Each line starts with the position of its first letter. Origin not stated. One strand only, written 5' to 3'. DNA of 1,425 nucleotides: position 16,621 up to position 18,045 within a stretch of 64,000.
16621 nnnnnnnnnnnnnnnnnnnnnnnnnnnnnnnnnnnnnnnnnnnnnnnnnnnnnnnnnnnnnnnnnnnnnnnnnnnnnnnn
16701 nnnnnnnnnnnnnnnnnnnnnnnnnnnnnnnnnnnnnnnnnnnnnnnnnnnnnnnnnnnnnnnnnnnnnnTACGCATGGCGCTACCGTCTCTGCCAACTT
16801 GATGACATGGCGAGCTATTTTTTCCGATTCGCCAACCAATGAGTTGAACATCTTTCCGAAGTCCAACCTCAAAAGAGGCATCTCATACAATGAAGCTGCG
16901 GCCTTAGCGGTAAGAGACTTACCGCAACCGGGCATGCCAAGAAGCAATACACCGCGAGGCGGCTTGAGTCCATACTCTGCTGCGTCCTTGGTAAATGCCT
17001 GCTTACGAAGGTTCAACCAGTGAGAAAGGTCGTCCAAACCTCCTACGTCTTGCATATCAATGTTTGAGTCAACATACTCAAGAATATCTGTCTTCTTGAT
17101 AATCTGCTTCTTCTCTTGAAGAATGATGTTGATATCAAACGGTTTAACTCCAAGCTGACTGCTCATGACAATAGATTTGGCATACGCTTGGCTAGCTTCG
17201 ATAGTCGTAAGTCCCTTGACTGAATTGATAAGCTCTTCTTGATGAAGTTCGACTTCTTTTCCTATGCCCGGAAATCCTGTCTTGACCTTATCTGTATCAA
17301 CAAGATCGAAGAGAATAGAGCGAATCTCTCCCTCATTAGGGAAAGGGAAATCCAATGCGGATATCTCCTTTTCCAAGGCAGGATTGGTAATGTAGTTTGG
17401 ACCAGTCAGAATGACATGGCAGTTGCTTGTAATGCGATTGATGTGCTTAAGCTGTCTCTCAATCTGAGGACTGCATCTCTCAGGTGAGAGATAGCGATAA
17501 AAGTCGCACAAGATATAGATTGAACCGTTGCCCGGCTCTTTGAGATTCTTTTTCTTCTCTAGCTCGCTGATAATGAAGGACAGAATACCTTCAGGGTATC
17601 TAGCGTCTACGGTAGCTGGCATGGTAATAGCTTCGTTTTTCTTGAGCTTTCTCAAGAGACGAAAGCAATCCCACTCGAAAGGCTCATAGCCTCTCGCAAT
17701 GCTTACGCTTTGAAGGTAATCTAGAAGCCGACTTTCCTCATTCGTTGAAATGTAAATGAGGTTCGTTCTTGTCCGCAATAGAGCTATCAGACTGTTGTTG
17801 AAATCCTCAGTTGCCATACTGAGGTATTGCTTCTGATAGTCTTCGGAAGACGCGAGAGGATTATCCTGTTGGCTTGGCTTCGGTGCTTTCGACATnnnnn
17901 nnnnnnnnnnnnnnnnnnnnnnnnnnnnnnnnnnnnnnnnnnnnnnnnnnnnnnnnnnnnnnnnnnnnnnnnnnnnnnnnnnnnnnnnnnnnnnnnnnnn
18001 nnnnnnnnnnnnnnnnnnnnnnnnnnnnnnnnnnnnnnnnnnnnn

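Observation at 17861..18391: Phage-encoded full-length translation initiation factor IF3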

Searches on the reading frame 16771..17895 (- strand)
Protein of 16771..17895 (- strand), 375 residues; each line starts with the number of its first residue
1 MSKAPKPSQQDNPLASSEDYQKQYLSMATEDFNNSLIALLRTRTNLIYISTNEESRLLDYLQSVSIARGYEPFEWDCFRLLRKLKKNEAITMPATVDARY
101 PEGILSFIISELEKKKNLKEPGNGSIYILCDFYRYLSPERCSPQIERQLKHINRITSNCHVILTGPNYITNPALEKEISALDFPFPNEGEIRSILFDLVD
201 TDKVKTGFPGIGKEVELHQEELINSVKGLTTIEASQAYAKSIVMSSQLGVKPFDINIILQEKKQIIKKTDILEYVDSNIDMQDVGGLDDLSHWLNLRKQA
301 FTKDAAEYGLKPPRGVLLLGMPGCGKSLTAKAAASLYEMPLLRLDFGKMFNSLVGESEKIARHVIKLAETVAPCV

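Call 72: search_dna_similar(query=window:16771-17895:-, collection=phages, mode=protein, max_rows=15, max_evalue=1e-8)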
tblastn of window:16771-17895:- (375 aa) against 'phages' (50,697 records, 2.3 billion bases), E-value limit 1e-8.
Records with a match: 63; places in all: 64; records where one place covers at least 80% of the query: 39.
Best place of each record, by identity: <60% 63.
By first word of the organism name: Mycobacterium 34; Pseudomonas 12; Rhizobium 4; Rhodobacter 4; Stenotrophomonas 4; Acidianus 2; Aeromonas 1; Agrobacterium 1; Streptococcus 1.
By host as written in the record: Mycobacterium smegmatis mc2 155 18; Mycobacterium smegmatis mc2155 6; Pseudomonas aeruginosa 5; Mycobacterium smegmatis mc#155 4; Rhodobacter capsulatus YW1 4; Stenotrophomonas maltophilia 4; Rhizobium leguminosarum biovar viciae 3841 2; - 2; and 15 more.
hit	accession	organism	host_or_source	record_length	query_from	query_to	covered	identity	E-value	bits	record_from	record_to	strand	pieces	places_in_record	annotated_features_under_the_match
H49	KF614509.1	Rhizobium phage vB_RleS_L338C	Rhizobium leguminosarum biovar viciae ...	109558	22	375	94%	27.7%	2e-26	116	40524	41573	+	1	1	AAA+ family ATPase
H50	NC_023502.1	Rhizobium phage vB_RleS_L338C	Rhizobium leguminosarum biovar viciae ...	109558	22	375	94%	27.7%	2e-26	116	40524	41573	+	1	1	AAA+ family ATPase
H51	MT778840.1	Rhizobium phage P11VFA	-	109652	22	375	94%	27.7%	2e-26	116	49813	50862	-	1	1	AAA+ family ATPase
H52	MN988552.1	Rhizobium phage RHph_I4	Rhizobium phaseoli N771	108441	22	375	94%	27.5%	9e-26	114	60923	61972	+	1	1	ATPase domain-containing protein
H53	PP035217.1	Mycobacterium phage Suarez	Mycolicobacterium smegmatis mc^2 155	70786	1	364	97%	25.3%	3e-18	93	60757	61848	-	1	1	AAA-ATPase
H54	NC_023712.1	Mycobacterium phage Firecracker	Mycobacterium smegmatis mc2 155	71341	1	364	97%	25.3%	3e-18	92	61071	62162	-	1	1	100: AAA-ATPase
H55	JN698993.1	Mycobacterium phage Firecracker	Mycobacterium smegmatis mc2 155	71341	1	364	97%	25.3%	3e-18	92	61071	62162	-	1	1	100: AAA-ATPase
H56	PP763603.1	Mycobacterium phage Wildflower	Mycobacterium smegmatis mc2155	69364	1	364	97%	25.3%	3e-18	92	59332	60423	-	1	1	97: AAA-ATPase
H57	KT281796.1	Mycobacterium phage Zakhe101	Mycobacterium smegmatis mc2 155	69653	1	364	97%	25.3%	3e-18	92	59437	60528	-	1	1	AAA-ATPase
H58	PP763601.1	Mycobacterium phage Ashwin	Mycobacterium smegmatis mc2155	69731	1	364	97%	25.3%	3e-18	92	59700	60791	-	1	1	97: AAA-ATPase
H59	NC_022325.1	Mycobacterium phage Dylan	Mycobacterium smegamtis mc2 155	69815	1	364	97%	25.3%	3e-18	92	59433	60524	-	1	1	95: AAA ATPase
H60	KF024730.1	Mycobacterium phage Dylan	Mycobacterium smegamtis mc2 155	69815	1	364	97%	25.3%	3e-18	92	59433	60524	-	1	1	95: AAA-ATPase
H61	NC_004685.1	Mycobacterium phage Corndog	Mycobacterium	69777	1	364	97%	25.0%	4e-18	92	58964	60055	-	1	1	gp96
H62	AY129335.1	Mycobacterium phage Corndog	Mycobacterium sp.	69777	1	364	97%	25.0%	4e-18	92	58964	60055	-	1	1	96: AAA-ATPase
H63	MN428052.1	Mycobacterium phage Smooch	Mycobacterium smegmatis mc2155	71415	1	364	97%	25.0%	4e-18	92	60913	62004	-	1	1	98: AAA-ATPase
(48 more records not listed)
